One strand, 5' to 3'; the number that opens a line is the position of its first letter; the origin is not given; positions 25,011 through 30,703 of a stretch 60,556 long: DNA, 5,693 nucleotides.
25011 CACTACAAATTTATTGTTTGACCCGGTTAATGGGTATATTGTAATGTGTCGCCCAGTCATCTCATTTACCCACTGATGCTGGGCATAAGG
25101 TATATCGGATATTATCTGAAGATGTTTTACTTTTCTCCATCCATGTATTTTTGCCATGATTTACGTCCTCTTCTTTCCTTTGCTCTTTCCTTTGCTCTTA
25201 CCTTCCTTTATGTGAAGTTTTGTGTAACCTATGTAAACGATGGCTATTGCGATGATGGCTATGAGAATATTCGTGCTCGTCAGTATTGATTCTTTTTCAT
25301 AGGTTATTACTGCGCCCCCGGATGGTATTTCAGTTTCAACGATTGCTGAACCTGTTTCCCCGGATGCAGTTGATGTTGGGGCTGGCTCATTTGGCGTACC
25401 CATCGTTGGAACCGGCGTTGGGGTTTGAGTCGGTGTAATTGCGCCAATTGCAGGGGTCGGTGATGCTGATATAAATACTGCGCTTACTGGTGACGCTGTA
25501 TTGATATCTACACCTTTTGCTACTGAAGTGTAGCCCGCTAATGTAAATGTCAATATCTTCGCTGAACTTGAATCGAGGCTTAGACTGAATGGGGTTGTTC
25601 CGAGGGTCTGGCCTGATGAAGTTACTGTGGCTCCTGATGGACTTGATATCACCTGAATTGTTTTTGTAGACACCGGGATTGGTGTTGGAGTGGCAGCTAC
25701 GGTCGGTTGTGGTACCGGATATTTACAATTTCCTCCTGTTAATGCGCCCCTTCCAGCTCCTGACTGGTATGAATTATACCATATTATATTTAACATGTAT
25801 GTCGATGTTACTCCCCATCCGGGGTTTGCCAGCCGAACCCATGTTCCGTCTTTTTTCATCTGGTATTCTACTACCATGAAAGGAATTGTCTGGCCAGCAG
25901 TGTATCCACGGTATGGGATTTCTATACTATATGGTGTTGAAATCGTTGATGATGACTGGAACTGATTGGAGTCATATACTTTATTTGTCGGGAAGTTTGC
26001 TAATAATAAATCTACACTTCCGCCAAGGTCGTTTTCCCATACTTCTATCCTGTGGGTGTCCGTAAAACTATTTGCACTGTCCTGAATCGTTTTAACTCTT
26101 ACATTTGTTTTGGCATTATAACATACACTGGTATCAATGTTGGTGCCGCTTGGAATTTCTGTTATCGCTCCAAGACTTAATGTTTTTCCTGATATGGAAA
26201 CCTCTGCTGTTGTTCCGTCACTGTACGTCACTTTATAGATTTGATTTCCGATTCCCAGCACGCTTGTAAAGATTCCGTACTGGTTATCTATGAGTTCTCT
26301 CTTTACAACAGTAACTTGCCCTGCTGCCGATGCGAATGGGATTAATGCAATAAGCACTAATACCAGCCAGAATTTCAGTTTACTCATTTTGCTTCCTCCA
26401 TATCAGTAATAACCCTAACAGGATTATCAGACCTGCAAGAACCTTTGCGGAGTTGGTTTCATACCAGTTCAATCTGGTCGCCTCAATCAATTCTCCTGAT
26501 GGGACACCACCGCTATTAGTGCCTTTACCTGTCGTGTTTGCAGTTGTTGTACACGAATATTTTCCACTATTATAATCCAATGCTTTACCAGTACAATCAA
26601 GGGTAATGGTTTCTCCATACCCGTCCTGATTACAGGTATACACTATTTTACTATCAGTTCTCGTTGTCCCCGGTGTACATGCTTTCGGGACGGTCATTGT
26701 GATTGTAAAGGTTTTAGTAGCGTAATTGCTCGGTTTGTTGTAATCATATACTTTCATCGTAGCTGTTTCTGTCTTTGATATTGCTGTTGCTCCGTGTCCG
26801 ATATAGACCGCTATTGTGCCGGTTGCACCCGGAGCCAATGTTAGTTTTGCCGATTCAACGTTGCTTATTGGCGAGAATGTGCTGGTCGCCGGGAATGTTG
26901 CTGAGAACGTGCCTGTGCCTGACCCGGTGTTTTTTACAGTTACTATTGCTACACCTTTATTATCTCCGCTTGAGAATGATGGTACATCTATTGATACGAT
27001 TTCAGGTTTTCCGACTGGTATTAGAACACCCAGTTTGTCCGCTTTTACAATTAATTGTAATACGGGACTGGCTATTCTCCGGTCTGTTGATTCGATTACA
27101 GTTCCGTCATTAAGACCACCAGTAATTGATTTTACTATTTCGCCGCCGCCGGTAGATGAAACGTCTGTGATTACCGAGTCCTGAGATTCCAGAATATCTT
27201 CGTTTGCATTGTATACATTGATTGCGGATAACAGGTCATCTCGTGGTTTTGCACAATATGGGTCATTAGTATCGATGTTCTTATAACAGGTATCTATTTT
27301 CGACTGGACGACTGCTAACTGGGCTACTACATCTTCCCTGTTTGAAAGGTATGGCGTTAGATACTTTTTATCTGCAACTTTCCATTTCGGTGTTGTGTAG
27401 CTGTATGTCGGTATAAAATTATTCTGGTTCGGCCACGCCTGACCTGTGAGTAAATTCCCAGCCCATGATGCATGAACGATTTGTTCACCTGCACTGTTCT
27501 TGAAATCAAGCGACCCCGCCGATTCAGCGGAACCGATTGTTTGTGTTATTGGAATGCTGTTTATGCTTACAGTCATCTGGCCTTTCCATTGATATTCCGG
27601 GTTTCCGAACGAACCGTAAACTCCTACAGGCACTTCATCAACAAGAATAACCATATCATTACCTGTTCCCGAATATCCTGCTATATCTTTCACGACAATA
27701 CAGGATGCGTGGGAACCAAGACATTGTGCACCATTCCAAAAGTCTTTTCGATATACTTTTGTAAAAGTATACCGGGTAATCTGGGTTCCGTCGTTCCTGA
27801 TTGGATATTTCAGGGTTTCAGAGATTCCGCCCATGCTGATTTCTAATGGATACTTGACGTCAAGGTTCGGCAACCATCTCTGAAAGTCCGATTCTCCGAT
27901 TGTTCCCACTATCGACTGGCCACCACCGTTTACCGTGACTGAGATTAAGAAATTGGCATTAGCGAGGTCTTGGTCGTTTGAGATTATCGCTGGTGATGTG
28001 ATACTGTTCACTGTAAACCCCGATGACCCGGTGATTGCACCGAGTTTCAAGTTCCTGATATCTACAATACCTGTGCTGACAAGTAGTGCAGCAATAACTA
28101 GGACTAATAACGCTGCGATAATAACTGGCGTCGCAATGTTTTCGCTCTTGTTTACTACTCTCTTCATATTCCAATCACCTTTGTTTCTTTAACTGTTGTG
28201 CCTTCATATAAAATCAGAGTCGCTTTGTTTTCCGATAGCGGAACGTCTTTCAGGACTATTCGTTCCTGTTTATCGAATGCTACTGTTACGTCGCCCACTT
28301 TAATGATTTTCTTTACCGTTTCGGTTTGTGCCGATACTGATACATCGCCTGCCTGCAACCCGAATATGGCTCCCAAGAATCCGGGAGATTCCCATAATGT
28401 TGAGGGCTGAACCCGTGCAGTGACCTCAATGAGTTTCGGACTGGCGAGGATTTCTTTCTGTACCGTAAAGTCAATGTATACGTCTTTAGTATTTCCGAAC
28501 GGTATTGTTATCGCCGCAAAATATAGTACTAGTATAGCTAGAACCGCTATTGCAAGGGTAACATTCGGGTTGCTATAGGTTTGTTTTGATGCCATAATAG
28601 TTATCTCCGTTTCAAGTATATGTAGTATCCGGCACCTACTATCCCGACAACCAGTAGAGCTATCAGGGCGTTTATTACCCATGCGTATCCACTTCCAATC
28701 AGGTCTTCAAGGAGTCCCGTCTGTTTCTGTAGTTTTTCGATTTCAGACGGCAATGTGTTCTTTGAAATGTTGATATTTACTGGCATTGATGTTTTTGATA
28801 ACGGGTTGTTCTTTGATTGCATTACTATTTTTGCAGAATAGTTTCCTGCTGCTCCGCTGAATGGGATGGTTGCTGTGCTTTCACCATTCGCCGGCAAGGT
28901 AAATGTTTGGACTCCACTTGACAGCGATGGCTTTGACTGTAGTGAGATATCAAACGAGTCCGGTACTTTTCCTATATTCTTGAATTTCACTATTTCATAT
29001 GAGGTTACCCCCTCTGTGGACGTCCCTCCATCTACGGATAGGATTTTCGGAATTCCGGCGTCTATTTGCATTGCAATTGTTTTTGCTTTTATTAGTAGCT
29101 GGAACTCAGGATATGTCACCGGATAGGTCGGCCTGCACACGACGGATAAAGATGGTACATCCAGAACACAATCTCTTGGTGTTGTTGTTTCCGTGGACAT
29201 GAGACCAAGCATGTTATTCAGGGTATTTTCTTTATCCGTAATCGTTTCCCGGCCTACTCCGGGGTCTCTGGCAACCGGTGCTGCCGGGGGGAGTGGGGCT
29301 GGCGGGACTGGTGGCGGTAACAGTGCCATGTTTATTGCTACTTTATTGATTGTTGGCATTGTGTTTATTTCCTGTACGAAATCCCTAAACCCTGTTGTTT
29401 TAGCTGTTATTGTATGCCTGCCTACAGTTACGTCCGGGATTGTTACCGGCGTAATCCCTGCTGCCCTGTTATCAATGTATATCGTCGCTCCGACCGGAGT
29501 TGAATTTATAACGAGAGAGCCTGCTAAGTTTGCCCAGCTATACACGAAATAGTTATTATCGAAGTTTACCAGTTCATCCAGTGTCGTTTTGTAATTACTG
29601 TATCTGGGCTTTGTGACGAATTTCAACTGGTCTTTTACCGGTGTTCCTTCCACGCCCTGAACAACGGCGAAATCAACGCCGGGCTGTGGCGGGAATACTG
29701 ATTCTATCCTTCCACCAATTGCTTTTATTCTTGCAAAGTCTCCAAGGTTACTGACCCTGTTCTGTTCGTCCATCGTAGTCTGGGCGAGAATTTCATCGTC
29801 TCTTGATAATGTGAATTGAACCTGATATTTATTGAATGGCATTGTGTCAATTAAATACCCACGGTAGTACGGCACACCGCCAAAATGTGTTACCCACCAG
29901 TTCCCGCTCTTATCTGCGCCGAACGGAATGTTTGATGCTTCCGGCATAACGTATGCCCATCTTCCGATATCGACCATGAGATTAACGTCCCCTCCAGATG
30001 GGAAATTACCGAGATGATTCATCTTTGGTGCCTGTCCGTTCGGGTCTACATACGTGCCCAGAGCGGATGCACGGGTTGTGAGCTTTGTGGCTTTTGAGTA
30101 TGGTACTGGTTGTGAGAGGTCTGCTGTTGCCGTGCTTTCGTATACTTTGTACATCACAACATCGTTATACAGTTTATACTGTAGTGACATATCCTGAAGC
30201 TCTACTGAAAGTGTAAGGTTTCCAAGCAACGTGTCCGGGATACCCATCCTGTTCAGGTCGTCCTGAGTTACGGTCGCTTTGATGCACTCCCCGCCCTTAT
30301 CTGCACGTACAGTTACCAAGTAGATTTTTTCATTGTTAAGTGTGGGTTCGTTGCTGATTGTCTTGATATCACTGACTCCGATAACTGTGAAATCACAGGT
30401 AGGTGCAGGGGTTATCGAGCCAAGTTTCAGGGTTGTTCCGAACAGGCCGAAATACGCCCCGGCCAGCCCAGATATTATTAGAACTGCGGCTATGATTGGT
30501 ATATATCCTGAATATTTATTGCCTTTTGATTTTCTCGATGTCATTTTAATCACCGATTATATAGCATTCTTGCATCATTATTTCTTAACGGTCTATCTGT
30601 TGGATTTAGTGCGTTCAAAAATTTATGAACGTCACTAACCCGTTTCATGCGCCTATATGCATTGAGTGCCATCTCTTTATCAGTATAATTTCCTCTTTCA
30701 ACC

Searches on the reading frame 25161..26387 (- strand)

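Call 8: search_protein_families(library=phrogs, proteins=[window:25161-26387:-], max_evalue=0.001)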
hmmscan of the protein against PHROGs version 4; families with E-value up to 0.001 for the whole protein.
window:25161-26387:- (408 aa): 0 families

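Call 9: search_protein_families(library=pfam, proteins=[window:25161-26387:-], max_evalue=0.001)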
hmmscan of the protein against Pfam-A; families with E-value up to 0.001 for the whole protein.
window:25161-26387:- (408 aa): 1 family
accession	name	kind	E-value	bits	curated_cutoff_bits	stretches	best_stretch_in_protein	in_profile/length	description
PF08308.17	PEGA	-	4.6e-05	23.7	20.8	1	243-296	3-56/71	PEGA domain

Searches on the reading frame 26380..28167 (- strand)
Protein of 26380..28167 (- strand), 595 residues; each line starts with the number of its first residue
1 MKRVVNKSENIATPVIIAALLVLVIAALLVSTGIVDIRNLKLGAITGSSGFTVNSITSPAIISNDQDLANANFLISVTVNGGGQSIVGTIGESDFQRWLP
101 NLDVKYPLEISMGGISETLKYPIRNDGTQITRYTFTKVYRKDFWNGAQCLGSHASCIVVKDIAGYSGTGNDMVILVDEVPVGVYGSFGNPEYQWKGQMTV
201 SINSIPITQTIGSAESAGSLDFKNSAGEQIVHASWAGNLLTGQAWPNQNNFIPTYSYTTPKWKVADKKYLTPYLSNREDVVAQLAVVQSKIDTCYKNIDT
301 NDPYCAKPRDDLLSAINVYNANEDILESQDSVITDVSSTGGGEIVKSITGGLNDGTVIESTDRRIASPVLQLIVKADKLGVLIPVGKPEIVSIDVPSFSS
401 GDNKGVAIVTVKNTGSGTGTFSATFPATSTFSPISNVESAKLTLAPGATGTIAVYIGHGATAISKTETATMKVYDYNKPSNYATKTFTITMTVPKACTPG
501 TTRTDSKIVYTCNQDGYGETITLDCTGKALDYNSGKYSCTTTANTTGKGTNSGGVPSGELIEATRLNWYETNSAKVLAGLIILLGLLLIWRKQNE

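Call 8: search_protein_families(library=phrogs, proteins=[window:26380-28167:-], max_evalue=0.001)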
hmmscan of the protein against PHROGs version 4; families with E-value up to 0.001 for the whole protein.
window:26380-28167:- (595 aa): 0 families

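Call 9: search_protein_families(library=pfam, proteins=[window:26380-28167:-], max_evalue=0.001)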
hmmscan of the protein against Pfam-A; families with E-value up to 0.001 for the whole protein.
window:26380-28167:- (595 aa): 1 family
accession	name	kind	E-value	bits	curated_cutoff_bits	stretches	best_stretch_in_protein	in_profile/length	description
PF10699.14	HAP2-GCS1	-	3.2e-05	23.1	27.4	1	369-502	350-481/515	Male gamete fusion factor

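Call 58: search_solved_structures(query=window:26380-28167:-, max_evalue=1)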
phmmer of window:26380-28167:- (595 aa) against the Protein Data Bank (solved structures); distinct sequences matched with E-value up to 1: 1.
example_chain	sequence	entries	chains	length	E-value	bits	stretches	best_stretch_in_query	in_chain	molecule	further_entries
5ow3_C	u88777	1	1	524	0.043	15.7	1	370-429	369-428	Protein HAPLESS 2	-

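Call 82: search_protein_families(library=ncbifam, proteins=[window:26380-28167:-], max_evalue=0.01)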
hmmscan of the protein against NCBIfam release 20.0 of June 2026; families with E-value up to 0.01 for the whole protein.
window:26380-28167:- (595 aa): 1 family
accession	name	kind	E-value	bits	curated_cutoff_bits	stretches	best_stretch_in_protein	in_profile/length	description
NF053506.1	Fsx1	equivalog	9.4e-19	67.2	650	1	175-550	137-498/610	fusexin 1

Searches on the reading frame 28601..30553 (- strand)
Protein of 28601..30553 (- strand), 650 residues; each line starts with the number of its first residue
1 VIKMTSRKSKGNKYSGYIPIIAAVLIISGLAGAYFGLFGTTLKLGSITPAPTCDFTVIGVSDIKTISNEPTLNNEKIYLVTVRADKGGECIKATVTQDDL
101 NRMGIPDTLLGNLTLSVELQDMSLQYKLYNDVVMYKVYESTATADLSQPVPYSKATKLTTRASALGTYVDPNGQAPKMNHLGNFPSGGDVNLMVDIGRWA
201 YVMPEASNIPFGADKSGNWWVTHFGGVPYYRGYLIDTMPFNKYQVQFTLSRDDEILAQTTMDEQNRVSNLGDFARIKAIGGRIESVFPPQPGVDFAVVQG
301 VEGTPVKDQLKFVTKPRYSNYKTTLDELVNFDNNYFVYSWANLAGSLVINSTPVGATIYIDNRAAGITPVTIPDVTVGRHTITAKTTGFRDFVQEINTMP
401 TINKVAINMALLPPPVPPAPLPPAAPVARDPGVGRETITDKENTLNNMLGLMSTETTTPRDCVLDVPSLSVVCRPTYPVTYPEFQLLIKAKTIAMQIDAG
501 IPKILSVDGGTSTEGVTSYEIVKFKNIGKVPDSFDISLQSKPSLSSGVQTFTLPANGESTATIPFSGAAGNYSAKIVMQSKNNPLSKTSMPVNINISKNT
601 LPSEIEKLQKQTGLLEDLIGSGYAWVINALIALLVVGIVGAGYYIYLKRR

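Call 8: search_protein_families(library=phrogs, proteins=[window:28601-30553:-], max_evalue=0.001)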
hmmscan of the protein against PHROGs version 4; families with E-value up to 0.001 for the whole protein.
window:28601-30553:- (650 aa): 0 families

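Call 9: search_protein_families(library=pfam, proteins=[window:28601-30553:-], max_evalue=0.001)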
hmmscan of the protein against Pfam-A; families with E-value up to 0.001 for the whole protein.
window:28601-30553:- (650 aa): 1 family
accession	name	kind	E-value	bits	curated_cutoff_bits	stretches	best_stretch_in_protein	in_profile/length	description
PF08308.17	PEGA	-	1.5e-13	50.9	20.8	1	345-398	2-55/71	PEGA domain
